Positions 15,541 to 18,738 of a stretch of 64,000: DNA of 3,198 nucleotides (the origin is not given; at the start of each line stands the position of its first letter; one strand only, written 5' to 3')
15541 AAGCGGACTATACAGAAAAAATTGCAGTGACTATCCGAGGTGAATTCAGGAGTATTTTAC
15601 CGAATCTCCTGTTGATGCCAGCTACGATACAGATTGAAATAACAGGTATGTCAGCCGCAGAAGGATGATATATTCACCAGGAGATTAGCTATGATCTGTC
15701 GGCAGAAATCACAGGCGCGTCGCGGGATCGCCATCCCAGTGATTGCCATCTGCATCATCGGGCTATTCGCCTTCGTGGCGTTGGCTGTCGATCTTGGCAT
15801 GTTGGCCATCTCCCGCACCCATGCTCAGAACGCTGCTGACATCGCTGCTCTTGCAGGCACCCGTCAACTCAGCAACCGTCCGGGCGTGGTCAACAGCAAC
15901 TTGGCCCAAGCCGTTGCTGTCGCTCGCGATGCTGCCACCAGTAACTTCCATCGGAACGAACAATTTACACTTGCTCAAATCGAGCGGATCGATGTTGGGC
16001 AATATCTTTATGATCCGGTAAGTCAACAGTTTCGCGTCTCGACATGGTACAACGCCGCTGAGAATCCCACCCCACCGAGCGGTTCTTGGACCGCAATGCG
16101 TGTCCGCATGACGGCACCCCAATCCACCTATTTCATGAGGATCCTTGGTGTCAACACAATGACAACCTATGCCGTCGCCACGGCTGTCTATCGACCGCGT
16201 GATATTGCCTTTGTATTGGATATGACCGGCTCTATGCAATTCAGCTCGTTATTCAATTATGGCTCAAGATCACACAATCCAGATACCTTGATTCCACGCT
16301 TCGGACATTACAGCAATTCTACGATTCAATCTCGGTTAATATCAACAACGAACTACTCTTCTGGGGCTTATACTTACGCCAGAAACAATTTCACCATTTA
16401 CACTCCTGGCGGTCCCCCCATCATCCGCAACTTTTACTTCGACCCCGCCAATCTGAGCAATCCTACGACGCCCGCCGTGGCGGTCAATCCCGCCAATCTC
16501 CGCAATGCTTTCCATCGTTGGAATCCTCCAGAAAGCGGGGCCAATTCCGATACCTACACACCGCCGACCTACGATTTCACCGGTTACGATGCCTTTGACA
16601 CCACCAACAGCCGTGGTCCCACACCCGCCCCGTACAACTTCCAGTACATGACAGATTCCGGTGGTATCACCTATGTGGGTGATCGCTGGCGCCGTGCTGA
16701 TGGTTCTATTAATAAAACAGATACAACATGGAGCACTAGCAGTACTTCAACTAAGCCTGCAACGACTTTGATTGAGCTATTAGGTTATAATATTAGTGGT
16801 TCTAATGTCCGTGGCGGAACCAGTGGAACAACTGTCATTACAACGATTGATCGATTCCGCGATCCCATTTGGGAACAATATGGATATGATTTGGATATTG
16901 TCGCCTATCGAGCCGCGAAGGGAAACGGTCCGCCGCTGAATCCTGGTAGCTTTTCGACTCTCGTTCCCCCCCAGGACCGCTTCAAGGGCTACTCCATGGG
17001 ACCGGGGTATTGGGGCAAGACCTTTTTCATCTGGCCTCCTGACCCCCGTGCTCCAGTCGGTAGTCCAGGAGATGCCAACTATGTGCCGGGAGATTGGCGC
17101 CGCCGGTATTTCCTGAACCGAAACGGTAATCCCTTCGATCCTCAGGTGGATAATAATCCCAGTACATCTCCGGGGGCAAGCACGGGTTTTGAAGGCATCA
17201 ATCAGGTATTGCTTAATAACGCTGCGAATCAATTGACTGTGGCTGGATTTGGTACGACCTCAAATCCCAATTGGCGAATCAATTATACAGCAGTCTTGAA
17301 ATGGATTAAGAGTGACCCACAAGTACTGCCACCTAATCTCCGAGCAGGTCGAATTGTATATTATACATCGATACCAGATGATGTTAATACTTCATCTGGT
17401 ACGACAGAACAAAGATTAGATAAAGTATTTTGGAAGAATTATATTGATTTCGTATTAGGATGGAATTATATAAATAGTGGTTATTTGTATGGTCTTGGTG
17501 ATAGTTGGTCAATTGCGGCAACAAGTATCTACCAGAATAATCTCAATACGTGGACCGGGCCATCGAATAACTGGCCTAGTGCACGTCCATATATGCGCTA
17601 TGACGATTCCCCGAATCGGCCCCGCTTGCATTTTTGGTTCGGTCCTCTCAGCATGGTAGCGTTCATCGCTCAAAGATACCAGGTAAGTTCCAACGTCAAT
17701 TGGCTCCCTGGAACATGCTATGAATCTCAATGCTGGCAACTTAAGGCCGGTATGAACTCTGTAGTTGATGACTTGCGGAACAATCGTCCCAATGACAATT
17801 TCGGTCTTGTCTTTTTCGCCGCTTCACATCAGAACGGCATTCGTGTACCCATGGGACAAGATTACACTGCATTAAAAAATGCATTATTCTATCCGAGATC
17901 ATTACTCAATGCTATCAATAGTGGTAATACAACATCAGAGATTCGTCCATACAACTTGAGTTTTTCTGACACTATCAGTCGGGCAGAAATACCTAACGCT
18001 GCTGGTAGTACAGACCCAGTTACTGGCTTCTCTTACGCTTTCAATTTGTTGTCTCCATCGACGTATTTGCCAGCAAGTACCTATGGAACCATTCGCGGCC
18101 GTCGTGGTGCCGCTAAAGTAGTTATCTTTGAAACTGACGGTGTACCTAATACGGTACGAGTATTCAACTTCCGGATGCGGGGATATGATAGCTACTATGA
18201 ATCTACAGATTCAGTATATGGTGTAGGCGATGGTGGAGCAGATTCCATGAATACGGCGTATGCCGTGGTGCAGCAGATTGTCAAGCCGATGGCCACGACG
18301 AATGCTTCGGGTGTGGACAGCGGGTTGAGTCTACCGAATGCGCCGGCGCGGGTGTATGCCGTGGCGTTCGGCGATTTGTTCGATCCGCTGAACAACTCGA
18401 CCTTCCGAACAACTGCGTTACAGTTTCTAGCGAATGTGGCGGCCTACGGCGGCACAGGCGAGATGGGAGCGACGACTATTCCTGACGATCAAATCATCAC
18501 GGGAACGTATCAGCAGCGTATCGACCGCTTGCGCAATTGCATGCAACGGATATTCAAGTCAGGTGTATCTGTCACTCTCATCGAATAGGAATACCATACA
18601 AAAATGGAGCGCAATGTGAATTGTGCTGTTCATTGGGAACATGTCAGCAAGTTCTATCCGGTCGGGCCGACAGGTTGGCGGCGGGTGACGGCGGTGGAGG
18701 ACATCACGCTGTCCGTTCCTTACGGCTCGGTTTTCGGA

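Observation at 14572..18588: Orphan TadE-TadE-TadG(vWA) trio without Tad secretion machinery, with compositional shift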

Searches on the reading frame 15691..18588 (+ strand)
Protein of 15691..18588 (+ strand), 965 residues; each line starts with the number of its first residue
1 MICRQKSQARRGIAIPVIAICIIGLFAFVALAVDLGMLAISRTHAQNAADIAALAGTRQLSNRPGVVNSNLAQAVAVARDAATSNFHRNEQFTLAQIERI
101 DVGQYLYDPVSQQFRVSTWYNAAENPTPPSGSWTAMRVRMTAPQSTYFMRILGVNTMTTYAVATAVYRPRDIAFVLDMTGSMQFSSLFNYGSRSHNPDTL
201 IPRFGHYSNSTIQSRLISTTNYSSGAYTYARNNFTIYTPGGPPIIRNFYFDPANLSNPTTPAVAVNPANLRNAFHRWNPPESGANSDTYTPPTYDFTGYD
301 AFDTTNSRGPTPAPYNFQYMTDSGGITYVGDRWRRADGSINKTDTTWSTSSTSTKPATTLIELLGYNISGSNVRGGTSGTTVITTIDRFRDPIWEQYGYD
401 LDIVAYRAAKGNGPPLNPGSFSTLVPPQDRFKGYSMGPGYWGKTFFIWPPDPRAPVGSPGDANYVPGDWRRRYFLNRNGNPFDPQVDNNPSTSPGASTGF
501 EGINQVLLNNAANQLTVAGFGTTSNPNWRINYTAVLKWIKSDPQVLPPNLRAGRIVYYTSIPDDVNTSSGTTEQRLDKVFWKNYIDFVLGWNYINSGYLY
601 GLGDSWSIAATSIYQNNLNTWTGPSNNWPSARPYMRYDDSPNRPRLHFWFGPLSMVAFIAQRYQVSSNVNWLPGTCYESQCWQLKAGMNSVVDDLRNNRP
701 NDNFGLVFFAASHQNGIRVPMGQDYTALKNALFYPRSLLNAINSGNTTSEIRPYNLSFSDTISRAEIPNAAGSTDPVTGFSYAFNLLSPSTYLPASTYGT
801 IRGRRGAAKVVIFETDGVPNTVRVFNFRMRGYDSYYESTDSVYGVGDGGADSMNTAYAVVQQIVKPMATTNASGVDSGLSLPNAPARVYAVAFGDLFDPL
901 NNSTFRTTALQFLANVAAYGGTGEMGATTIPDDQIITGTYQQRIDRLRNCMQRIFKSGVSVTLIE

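Call 5: search_protein_families(library=pfam, proteins=[window:15691-18588:+], max_evalue=0.01)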
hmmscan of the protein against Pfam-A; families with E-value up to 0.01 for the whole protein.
window:15691-18588:+ (965 aa): 2 families
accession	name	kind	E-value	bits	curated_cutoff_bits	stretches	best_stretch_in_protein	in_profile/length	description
PF13400.11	Tad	-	3.6e-08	34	22.3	1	15-57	4-45/47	Putative Flp pilus-assembly TadE/G-like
PF09977.15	Tad_C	-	0.0022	19.4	22.1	1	55-165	1-93/93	Putative Tad-like Flp pilus-assembly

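Call 6: search_protein_families(library=ncbifam, proteins=[window:15691-18588:+], max_evalue=0.01)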
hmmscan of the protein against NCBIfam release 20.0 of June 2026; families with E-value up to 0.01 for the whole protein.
window:15691-18588:+ (965 aa): 1 family
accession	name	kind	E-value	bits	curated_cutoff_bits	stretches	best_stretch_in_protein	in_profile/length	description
TIGR03816.1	tadE_like_DECH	hypoth_equivalog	8.5e-06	25.9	50.95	1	12-82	3-72/109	Rv3654c family TadE-like protein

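Call 7: find_encoding_contigs(protein=window:15691-18588:+, flank=10000, max_places=6)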
Protein window:15691-18588:+ (965 aa): 13 contigs read that carry it; 4 places shown.
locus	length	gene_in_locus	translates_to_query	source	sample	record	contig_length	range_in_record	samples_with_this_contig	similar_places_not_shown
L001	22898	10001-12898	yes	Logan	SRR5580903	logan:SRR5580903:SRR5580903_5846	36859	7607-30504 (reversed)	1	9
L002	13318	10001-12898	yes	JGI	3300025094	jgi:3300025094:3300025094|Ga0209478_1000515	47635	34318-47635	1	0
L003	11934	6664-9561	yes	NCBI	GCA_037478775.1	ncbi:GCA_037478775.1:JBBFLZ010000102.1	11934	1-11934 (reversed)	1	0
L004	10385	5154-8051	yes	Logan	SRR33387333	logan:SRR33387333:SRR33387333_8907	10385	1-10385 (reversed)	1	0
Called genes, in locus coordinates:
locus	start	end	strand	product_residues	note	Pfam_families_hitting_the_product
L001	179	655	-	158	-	PF05514:HR_lesion (weak), PF07291:MauE (weak), PF07681:DoxX, PF02077:SURF4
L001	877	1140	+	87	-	-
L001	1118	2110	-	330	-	PF12146:Hydrolase_4, PF00561:Abhydrolase_1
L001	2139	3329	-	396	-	PF13378:MR_MLE_C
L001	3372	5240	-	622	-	PF03824:NicO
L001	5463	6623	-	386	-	PF13243:SQHop_cyclase_C (faint), PF13249:SQHop_cyclase_N (faint)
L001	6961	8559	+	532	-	PF02366:PMT, PF13231:PMT_2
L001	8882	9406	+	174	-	PF07811:TadE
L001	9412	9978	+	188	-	PF07811:TadE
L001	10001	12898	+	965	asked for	PF13400:Tad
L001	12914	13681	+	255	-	PF00005:ABC_tran, PF13304:AAA_21 (weak)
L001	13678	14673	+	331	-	PF12679:ABC2_membrane_2 (weak)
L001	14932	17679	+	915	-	-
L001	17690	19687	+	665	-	PF25990:Beta-barrel_YknX (faint), PF25967:RND-MFP_C (weak), PF25975:CzcB_C, PF25989:YknX_C (weak)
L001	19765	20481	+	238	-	PF00005:ABC_tran, PF02463:SMC_N (faint), PF13304:AAA_21 (faint)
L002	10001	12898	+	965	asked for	PF13400:Tad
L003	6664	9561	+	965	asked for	PF13400:Tad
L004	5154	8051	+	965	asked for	PF13400:Tad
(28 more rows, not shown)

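Call 8: find_homologous_proteins(query=window:15691-18585:+)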
Query window:15691-18585:+ (965 aa): 497 proteins with E <= 0.001 among 8000 candidates; the best 120 are listed.
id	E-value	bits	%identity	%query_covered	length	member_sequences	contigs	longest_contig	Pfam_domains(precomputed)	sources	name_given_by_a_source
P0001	0.0e+0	2107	94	100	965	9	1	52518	PF13400.12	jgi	jgi:hypothetical protein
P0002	0.0e+0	1994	89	100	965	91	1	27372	PF13400.12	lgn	-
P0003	0.0e+0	1923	85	100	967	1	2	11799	PF13400.12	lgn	-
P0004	0.0e+0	1874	83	100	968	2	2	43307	PF13400.12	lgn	-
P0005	0.0e+0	1786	79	99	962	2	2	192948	PF13400.12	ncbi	-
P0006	0.0e+0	1415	65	100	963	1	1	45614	PF13400.12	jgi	jgi:hypothetical protein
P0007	0.0e+0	1412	82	75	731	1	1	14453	PF13400.12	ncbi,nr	ncbi:MAG: pilus assembly protein TadG-related protein, partial [Thermogemmata sp.]|nr:pilus assembly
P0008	0.0e+0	1337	64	99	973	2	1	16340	PF09977.15,PF13400.12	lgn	-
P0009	0.0e+0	1330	63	100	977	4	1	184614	PF13400.12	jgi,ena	-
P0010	0.0e+0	1329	64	98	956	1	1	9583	PF13400.12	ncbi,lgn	-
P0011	0.0e+0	1325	63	100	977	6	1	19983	PF13400.12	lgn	-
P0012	0.0e+0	1309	61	100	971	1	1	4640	PF13400.12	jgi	jgi:hypothetical protein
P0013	0.0e+0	1303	61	99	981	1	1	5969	PF09977.15,PF13400.12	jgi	jgi:hypothetical protein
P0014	0.0e+0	1300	61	100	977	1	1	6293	PF13400.12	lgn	-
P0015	0.0e+0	1299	62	100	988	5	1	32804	PF13400.12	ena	-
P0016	0.0e+0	1288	61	98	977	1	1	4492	PF13400.12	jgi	jgi:hypothetical protein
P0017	0.0e+0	1287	60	99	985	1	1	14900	PF13400.12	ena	-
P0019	0.0e+0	1282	59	99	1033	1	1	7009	PF13400.12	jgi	jgi:hypothetical protein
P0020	0.0e+0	1256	61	98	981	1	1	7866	PF13400.12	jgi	jgi:hypothetical protein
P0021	0.0e+0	1249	61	98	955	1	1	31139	PF13400.12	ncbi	-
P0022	0.0e+0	1249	59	100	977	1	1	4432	PF13400.12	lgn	-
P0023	0.0e+0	1231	59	100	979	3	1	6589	PF13400.12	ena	-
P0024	0.0e+0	1228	58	100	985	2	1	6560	PF13400.12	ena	-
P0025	0.0e+0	1220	58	99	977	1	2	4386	PF13400.12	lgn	-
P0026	0.0e+0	1217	59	99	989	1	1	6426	PF13400.12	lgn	-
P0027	0.0e+0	1202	57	100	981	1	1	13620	PF13400.12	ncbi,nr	ncbi:MAG: hypothetical protein C0467_30380 [Planctomycetaceae bacterium]|nr:hypothetical protein [Pl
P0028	0.0e+0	1202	57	99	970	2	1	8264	PF13400.12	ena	-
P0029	0.0e+0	1190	59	99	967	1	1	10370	PF09977.15,PF13400.12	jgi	jgi:hypothetical protein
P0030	0.0e+0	1187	57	99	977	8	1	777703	PF13400.12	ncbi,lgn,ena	-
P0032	0.0e+0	1181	57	99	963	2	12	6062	PF13400.12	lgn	-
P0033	0.0e+0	1172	57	99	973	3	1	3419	PF13400.12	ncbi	-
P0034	0.0e+0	1171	57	98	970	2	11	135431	PF13400.12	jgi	jgi:Putative Flp pilus-assembly TadE/G-like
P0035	0.0e+0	1167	57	99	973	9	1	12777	PF13400.12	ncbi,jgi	jgi:hypothetical protein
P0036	0.0e+0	1166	56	100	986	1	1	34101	PF09977.15,PF13400.12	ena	-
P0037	0.0e+0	1164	56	100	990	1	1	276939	PF09977.15,PF13400.12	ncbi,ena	-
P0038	0.0e+0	1163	57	99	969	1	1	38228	PF13400.12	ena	-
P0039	0.0e+0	1156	56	100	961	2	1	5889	PF13400.12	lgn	-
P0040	0.0e+0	1152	56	99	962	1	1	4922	PF13400.12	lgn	-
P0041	0.0e+0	1151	56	100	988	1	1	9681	PF13400.12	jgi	jgi:hypothetical protein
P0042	0.0e+0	1150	56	99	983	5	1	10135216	PF09977.15,PF13400.12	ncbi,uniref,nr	ncbi:Uncharacterized protein OS=Singulisphaera acidiphila (strain ATCC BAA-1392 / DSM 18658 / VKM B-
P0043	0.0e+0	1149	57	99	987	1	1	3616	PF09977.15,PF13400.12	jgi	jgi:hypothetical protein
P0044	0.0e+0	1146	56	100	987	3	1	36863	PF09977.15,PF13400.12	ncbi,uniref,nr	ncbi:Tad domain-containing protein [Gemmata sp. JC673]|uniref:Tad domain-containing protein n=1 Tax=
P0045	0.0e+0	1143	54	99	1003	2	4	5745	PF13400.12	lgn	-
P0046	0.0e+0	1142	57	99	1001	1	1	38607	PF13400.12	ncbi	-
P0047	0.0e+0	1137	56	99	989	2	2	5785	PF09977.15,PF13400.12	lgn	-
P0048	0.0e+0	1136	56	100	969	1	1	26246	PF13400.12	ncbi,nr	ncbi:MAG: von Willebrand factor type domain protein [Gemmataceae bacterium]|nr:von Willebrand factor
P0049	0.0e+0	1135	55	100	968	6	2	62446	PF13400.12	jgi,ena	-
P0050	0.0e+0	1132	55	100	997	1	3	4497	PF13400.12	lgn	-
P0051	0.0e+0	1131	56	99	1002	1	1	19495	PF13400.12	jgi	jgi:hypothetical protein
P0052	0.0e+0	1131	54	99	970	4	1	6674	PF13400.12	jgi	-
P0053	0.0e+0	1131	56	100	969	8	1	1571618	PF13400.12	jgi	jgi:Flp pilus assembly protein TadG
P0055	0.0e+0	1125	56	99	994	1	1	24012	PF13400.12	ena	-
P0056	0.0e+0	1124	56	99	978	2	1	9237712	PF09977.15,PF13400.12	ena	-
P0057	0.0e+0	1124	54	97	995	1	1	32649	PF13400.12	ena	-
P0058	0.0e+0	1123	56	100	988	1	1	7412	PF13400.12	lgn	-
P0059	0.0e+0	1116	55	99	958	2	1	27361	PF13400.12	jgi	jgi:hypothetical protein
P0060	0.0e+0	1114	55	99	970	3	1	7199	PF13400.12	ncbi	-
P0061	0.0e+0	1111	55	99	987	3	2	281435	PF09977.15,PF13400.12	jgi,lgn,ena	-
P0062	0.0e+0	1104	55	99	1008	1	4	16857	PF13400.12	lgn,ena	-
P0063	0.0e+0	1104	56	100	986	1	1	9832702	PF13400.12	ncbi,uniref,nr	ncbi:pilus assembly protein TadG-related protein [Frigoriglobus tundricola]|uniref:Putative Flp pilu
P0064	0.0e+0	1103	55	99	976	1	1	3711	PF13400.12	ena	-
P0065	0.0e+0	1100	55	100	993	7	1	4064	PF13400.12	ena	-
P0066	0.0e+0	1097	55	99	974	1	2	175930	PF13400.12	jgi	jgi:Flp pilus assembly protein TadG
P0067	0.0e+0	1096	55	100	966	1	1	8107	PF13400.12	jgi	jgi:hypothetical protein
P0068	0.0e+0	1096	54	99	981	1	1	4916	PF13400.12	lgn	-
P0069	0.0e+0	1095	55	99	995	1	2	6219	PF13400.12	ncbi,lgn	-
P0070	0.0e+0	1089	53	98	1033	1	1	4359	PF13400.12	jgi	-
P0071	0.0e+0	1083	53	99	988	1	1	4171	PF13400.12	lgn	-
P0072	0.0e+0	1083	55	99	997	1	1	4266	PF13400.12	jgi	jgi:hypothetical protein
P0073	0.0e+0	1082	54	99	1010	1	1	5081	PF13400.12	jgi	jgi:hypothetical protein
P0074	0.0e+0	1080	53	100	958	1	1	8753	PF13400.12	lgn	-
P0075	0.0e+0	1079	54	99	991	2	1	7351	PF13400.12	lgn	-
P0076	0.0e+0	1078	54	99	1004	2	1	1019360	PF13400.12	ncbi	ncbi:MAG: Tad domain-containing protein [Gemmataceae bacterium]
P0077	0.0e+0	1074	54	98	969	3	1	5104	PF13400.12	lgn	-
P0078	0.0e+0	1073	55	99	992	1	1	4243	PF13400.12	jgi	jgi:hypothetical protein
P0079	0.0e+0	1070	53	53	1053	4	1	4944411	PF13400.12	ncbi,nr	ncbi:Uncharacterized protein OS=Singulisphaera acidiphila (strain ATCC BAA-1392 / DSM 18658 / VKM B-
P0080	0.0e+0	1070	55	98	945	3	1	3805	PF13400.12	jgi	jgi:hypothetical protein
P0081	0.0e+0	1068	52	100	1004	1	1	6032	PF13400.12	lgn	-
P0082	0.0e+0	1066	53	99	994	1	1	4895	PF13400.12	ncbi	-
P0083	0.0e+0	1065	53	100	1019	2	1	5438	PF13400.12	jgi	-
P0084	0.0e+0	1064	54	99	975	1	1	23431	PF09977.15,PF13400.12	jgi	jgi:hypothetical protein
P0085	0.0e+0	1062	54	99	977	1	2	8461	PF13400.12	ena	-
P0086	0.0e+0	1061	54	100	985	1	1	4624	PF13400.12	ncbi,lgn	ncbi:MAG TPA: pilus assembly protein TadG-related protein [Gemmata sp.]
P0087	0.0e+0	1058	53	100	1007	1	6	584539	PF13400.12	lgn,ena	-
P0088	0.0e+0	1055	53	100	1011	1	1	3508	PF13400.12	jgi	jgi:hypothetical protein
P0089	0.0e+0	1046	52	99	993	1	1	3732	PF13400.12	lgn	-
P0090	0.0e+0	1043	52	100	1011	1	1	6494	PF13400.12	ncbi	-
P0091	0.0e+0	1040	52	100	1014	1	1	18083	PF13400.12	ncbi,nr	ncbi:Tad domain-containing protein [bacterium]|nr:Tad domain-containing protein [bacterium]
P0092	0.0e+0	1038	53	98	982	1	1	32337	PF13400.12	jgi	jgi:hypothetical protein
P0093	0.0e+0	1038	53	99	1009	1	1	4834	PF13400.12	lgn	-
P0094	0.0e+0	1037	54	99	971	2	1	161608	PF13400.12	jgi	-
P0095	0.0e+0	1033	52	99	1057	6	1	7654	PF13400.12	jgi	-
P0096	0.0e+0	1033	53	100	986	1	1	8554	PF13400.12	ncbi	-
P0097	0.0e+0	1032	53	100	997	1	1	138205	PF13400.12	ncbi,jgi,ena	jgi:hypothetical protein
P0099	0.0e+0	1020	52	100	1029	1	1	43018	PF13400.12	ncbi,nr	ncbi:MAG: hypothetical protein C0501_21170 [Isosphaera sp.]|nr:hypothetical protein [Isosphaera sp.]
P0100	0.0e+0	1020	51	98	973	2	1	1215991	PF13400.12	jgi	jgi:hypothetical protein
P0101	0.0e+0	1014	53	98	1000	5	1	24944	PF13400.12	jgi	-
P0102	0.0e+0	1013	53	99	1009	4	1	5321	PF13400.12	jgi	jgi:hypothetical protein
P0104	3.4e-295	1000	51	99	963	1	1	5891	PF09977.15,PF13400.12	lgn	-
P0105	2.6e-294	997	52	99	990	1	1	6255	PF13400.12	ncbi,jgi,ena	jgi:hypothetical protein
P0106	2.5e-293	994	53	98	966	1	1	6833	PF13400.12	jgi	jgi:hypothetical protein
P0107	1.3e-291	988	52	99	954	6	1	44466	PF13400.12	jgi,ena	-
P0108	1.2e-290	985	51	99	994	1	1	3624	PF13400.12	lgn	-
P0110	2.6e-288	977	51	99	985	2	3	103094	PF13400.12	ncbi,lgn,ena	-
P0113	2.1e-285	968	50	99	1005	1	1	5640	PF13400.12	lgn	-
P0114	1.2e-281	955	49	100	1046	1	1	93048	PF13400.12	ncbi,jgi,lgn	jgi:hypothetical protein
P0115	2.3e-280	951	58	45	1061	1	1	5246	PF13400.12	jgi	jgi:hypothetical protein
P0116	2.0e-277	941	50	99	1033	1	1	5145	PF13400.12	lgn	-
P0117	5.7e-275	933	50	100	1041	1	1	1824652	PF13400.12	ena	-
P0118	3.1e-274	931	50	100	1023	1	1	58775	PF13400.12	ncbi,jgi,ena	jgi:hypothetical protein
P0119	5.7e-274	930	51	98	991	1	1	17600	PF13400.12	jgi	jgi:hypothetical protein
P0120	1.8e-273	928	49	99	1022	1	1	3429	PF13400.12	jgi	-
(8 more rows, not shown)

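Call 13: find_related_loci(query=A1, collection=genome_contigs, flank=10000)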
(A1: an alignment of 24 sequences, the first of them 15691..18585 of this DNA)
Query A1 (965 aa) in genome_contigs; peptide patterns used: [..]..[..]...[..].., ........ (x = any residue, [..] = any of these).
256 stretches matched a pattern; 112 encode a relative of the query (tblastn E <= 1e-3); the best 80 are kept; 80 distinct loci.
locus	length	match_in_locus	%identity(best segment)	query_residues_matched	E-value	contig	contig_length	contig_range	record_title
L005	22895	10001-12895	60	7-965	0e+0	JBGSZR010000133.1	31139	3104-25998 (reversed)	MAG: Gemmataceae bacterium isolate JTS-AC51 k141_1699614, whole genome shotgun sequence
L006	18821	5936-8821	57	8-965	0e+0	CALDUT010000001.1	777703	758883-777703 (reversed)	MAG: uncultured Gemmata sp. isolate N1_Bin_METABAT__218_1 genome assembly, contig: c_000003015174, whole genome shotgun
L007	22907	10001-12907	56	1-965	0e+0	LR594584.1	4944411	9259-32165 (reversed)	Gemmataceae bacterium isolate CJuql4 genome assembly, scaffold: Scf2, whole genome shotgun sequence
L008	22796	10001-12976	57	10-965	0e+0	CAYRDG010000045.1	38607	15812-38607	MAG TPA_asm: uncultured Frigoriglobus sp. isolate SRP263991_co5_149 genome assembly, contig: NODE_2195_length_38607_cov_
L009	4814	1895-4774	55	9-965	0e+0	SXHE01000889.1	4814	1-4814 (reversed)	MAG: Planctomycetia bacterium isolate F1-120-MAGs012 F1-120__c907455, whole genome shotgun sequence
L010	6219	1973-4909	55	10-960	0e+0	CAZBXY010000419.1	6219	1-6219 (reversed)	MAG TPA_asm: uncultured Frigoriglobus sp. isolate SRP287051_co2_76 genome assembly, contig: NODE_19076_length_6219_cov_1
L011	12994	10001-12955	56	1-965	0e+0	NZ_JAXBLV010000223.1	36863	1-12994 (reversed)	Gemmata algarum strain JC673 JC673_contig_223, whole genome shotgun sequence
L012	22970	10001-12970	54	15-965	0e+0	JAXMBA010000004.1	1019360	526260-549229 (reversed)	MAG: Gemmataceae bacterium isolate STL-PLA24 C1.164.fa-4, whole genome shotgun sequence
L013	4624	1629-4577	54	1-965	0e+0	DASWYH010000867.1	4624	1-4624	MAG TPA_asm: Gemmata sp. isolate SMAG_U3706 k141_797541, whole genome shotgun sequence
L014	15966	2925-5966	52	1-965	0e+0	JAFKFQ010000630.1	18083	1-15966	Bacterium isolate SCN18_30_10_14_R2_B_71_11 SCN18_30_10_14_R2_B_scaffold_5427, whole genome shotgun sequence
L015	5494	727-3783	53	1-965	0e+0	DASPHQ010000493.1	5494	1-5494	MAG TPA_asm: Urbifossiella sp. isolate SMAG_U11960 k141_5013901, whole genome shotgun sequence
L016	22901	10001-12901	56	1-965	0e+0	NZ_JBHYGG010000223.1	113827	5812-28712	MAG: Gemmata sp. isolate SAMS01UC_bin-009 SAMS01UC_bin-009_c3, whole genome shotgun sequence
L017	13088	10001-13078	52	3-965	0e+0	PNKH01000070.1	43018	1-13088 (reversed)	MAG: Isosphaera sp. isolate PR.3.33 PR_1000297_43018, whole genome shotgun sequence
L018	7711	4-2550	57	157-965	0e+0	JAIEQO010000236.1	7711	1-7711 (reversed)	MAG: Gemmataceae bacterium isolate co.spades.METABAT.1kb_006 c_000000419858, whole genome shotgun sequence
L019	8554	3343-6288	53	4-965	0e+0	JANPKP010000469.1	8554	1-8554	MAG: Gemmataceae bacterium isolate VAR_61_metabat_220 VAR_61_k141_2550744, whole genome shotgun sequence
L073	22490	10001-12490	32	1-965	5e-68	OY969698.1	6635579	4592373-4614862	MAG: uncultured Planctomycetaceae bacterium isolate MFD00082.bin.2.56 genome assembly, chromosome: 1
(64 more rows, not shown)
